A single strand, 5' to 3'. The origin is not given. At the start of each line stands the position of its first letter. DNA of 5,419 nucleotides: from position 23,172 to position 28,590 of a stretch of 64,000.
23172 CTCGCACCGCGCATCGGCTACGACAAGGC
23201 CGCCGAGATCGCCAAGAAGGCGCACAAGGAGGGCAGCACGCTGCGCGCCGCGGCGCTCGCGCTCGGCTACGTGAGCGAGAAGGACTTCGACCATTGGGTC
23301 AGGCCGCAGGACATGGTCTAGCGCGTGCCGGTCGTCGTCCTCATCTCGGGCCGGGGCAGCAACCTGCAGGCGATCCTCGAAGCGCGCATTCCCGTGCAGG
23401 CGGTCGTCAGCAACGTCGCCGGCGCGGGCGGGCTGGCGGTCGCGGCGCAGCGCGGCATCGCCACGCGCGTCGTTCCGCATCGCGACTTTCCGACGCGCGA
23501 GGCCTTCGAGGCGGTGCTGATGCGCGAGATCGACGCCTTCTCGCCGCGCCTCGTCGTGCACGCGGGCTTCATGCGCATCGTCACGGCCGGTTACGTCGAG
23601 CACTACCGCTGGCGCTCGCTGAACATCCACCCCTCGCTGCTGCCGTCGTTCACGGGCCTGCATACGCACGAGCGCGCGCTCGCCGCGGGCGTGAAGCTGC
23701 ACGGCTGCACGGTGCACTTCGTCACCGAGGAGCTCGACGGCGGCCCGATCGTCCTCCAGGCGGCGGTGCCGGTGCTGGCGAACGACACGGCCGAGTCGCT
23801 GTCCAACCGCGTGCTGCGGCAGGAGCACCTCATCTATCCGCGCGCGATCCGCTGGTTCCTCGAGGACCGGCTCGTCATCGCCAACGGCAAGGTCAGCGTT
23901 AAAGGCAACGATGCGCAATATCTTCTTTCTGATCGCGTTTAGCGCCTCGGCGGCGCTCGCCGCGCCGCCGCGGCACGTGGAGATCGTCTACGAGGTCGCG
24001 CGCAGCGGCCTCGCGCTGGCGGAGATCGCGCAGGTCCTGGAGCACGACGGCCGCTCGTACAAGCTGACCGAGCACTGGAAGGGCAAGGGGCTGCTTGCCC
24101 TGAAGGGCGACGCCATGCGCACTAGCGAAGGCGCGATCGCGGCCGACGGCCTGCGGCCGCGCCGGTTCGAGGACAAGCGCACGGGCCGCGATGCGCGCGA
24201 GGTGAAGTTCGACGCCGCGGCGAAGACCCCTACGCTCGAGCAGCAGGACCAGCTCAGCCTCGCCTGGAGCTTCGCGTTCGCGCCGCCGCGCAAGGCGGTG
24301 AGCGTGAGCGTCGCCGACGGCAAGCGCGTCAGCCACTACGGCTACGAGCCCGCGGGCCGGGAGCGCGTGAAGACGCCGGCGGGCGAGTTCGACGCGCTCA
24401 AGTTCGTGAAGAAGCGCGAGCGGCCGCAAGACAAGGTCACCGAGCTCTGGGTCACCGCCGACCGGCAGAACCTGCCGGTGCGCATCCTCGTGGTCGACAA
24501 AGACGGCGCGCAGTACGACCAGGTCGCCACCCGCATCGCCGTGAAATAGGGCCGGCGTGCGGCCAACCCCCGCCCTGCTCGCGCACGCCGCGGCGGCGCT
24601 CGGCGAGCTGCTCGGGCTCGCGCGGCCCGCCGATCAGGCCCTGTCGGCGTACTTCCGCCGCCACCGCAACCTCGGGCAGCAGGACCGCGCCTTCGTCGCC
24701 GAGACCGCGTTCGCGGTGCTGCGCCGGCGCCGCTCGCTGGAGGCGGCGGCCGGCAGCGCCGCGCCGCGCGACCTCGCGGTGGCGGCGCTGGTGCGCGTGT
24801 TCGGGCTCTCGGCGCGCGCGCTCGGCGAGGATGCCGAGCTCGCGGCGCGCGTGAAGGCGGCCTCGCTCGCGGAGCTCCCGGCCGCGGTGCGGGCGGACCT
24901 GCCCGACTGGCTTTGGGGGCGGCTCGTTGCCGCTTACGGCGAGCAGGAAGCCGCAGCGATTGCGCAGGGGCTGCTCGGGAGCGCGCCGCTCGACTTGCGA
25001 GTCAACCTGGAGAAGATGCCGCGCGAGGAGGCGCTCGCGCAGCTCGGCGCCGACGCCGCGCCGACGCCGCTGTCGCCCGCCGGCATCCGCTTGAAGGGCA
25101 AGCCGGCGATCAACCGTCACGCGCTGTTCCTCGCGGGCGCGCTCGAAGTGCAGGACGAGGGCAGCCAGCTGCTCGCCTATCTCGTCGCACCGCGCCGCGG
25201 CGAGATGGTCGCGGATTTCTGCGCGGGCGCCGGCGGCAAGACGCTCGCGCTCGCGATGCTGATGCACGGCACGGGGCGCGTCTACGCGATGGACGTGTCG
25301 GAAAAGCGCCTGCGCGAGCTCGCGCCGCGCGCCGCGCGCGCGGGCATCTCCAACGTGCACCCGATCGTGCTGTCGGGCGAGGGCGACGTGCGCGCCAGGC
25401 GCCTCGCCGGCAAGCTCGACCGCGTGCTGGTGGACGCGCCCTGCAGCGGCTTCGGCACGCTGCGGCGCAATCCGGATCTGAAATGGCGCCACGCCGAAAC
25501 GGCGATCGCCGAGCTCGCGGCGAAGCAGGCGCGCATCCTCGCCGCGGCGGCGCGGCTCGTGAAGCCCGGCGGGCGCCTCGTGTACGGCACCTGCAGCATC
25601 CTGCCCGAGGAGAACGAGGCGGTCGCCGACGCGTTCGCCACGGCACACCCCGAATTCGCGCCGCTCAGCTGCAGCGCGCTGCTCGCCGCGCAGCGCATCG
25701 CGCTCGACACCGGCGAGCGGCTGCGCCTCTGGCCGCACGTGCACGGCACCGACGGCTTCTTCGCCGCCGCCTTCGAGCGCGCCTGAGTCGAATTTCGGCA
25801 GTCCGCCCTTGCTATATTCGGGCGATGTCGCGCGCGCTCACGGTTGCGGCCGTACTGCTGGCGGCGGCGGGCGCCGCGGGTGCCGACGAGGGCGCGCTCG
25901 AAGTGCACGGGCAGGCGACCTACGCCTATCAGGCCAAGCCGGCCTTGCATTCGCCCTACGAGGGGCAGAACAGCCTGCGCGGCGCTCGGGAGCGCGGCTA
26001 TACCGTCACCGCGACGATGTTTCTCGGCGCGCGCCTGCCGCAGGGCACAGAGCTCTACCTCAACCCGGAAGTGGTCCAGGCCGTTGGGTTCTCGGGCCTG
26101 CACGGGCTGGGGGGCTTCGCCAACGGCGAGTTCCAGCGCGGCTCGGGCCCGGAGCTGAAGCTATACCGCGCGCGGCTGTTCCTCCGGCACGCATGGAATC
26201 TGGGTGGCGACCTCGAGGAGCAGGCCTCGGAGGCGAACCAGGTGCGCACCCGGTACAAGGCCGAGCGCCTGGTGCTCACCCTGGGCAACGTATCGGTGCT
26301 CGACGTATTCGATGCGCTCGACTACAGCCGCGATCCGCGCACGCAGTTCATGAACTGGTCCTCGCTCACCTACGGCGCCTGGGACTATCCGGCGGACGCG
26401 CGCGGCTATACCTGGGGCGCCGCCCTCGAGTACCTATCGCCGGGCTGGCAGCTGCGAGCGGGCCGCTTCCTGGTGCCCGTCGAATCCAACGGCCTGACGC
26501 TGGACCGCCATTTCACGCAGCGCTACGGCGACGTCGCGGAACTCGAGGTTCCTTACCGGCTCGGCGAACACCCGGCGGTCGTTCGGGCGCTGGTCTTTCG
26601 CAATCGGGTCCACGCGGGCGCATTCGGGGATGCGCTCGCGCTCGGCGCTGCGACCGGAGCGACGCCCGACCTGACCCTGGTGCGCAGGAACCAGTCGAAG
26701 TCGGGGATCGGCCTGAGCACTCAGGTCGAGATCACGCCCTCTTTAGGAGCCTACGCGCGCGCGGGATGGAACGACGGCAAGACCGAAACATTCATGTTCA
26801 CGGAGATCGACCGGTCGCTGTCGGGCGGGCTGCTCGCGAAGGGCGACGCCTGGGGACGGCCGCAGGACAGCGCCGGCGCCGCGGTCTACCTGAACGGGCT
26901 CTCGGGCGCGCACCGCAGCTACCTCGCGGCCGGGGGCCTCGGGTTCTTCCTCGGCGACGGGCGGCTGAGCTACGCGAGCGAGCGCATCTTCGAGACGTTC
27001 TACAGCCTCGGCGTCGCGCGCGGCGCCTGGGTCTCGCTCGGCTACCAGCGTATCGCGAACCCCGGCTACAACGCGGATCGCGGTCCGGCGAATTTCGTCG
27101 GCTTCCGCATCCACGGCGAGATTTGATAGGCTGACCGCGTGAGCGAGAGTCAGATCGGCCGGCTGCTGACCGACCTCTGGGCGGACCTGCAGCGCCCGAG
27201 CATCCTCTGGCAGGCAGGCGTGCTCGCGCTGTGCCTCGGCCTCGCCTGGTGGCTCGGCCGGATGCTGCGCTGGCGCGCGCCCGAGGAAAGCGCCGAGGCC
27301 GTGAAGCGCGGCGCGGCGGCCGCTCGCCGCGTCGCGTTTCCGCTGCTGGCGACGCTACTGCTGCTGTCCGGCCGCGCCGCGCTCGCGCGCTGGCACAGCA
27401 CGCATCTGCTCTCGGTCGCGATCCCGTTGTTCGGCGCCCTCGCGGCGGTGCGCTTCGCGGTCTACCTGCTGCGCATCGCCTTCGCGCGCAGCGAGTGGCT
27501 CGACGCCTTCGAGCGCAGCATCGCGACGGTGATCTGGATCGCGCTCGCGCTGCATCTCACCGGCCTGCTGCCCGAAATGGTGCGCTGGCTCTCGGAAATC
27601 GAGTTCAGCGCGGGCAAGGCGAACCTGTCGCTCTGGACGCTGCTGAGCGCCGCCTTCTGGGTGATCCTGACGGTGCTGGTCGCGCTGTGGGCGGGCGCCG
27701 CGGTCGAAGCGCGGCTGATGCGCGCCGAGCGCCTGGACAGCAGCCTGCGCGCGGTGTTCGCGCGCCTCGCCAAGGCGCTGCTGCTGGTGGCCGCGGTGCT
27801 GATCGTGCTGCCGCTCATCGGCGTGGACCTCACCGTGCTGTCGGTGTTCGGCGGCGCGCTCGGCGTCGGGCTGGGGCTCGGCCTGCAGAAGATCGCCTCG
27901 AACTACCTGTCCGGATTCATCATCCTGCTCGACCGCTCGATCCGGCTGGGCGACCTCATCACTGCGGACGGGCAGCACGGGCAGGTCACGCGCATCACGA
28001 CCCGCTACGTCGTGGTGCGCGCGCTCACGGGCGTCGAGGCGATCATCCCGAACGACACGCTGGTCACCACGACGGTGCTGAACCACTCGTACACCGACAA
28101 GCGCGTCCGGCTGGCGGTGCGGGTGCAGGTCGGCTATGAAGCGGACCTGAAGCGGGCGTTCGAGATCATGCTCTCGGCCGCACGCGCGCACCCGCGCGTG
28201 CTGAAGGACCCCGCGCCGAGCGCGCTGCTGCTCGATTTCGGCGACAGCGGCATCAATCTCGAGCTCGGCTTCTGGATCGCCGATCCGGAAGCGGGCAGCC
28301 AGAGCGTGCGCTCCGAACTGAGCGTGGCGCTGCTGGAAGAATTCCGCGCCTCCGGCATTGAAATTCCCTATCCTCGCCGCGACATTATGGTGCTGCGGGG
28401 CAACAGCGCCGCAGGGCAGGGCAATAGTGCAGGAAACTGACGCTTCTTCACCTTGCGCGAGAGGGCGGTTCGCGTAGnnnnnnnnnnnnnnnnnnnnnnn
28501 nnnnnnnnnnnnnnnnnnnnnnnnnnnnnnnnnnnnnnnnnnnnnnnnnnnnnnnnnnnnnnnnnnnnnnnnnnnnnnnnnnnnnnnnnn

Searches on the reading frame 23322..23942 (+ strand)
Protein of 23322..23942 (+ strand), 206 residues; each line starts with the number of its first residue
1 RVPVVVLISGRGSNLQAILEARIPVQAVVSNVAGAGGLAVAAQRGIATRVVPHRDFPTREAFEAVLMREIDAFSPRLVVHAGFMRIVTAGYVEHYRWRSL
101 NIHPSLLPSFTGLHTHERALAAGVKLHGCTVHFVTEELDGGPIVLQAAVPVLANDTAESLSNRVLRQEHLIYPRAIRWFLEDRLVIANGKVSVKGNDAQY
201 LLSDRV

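Call 42: search_protein_families(library=pfam, proteins=[window:23322-23942:+], max_evalue=0.00001)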
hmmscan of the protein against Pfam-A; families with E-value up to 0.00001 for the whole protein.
window:23322-23942:+ (206 aa): 1 family
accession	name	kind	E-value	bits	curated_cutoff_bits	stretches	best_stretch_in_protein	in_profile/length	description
PF00551.24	Formyl_trans_N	-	2.2e-52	177.9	26.1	1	4-176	3-181/181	Formyl transferase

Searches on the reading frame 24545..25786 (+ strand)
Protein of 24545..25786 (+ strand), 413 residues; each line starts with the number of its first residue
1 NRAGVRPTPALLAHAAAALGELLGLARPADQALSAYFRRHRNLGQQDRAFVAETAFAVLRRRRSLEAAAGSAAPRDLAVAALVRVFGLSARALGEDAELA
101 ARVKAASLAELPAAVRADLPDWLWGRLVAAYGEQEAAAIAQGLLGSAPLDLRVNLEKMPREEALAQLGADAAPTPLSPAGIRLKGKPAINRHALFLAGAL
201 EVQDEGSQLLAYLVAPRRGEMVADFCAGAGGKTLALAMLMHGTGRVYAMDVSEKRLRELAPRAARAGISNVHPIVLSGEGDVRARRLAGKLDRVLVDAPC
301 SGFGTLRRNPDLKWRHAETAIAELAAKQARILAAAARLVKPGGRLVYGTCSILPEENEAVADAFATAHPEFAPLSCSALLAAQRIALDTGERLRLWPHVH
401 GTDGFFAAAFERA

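Call 42: search_protein_families(library=pfam, proteins=[window:24545-25786:+], max_evalue=0.00001)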
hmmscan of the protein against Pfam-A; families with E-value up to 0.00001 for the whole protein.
window:24545-25786:+ (413 aa): 3 families
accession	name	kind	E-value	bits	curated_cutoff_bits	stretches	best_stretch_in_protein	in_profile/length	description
PF01189.24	Methyltr_RsmB-F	-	1.9e-51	175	27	1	212-410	2-198/199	16S rRNA methyltransferase RsmB/F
PF22458.1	RsmF-B_ferredox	-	1.7e-11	44.5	27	1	120-187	2-71/74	Methyltr_RsmF/B-like, ferredoxin-like domain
PF01209.24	Ubie_methyltran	-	7.3e-06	25.9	20.1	0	212-278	41-107/233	ubiE/COQ5 methyltransferase family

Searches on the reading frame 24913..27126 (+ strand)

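Call 46: search_protein_families(library=pfam, proteins=[window:24913-27126:+], max_evalue=0.00001)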
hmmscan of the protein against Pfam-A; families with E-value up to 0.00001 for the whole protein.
window:24913-27126:+ (737 aa): 1 family
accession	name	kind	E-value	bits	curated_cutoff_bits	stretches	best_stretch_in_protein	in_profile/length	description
PF04966.18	OprB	-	1.4e-25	91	22.9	1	354-735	3-370/372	Carbohydrate-selective porin, OprB family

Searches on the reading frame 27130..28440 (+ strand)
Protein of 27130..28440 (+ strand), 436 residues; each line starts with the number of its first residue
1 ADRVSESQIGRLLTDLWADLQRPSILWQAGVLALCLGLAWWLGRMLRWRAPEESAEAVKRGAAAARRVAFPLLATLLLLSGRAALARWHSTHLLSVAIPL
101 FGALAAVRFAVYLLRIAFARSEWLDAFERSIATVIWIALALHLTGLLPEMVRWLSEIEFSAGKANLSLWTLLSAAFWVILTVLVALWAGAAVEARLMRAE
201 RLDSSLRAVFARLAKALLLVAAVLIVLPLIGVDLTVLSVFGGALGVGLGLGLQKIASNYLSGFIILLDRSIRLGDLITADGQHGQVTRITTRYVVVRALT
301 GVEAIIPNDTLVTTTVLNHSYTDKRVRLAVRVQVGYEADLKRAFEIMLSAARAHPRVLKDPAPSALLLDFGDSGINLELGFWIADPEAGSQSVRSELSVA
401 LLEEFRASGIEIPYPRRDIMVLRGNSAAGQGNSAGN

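Call 42: search_protein_families(library=pfam, proteins=[window:27130-28440:+], max_evalue=0.00001)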
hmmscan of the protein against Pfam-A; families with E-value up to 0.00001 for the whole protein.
window:27130-28440:+ (436 aa): 2 families
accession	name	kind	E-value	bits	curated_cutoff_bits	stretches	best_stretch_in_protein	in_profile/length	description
PF00924.24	MS_channel_2nd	-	1.9e-16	60.3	20.2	1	255-320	2-67/68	Mechanosensitive ion channel, beta-domain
PF21082.3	MS_channel_3rd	-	1.2e-11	45.3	21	1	330-412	3-88/88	Mechanosensitive ion channel MscS, C-terminal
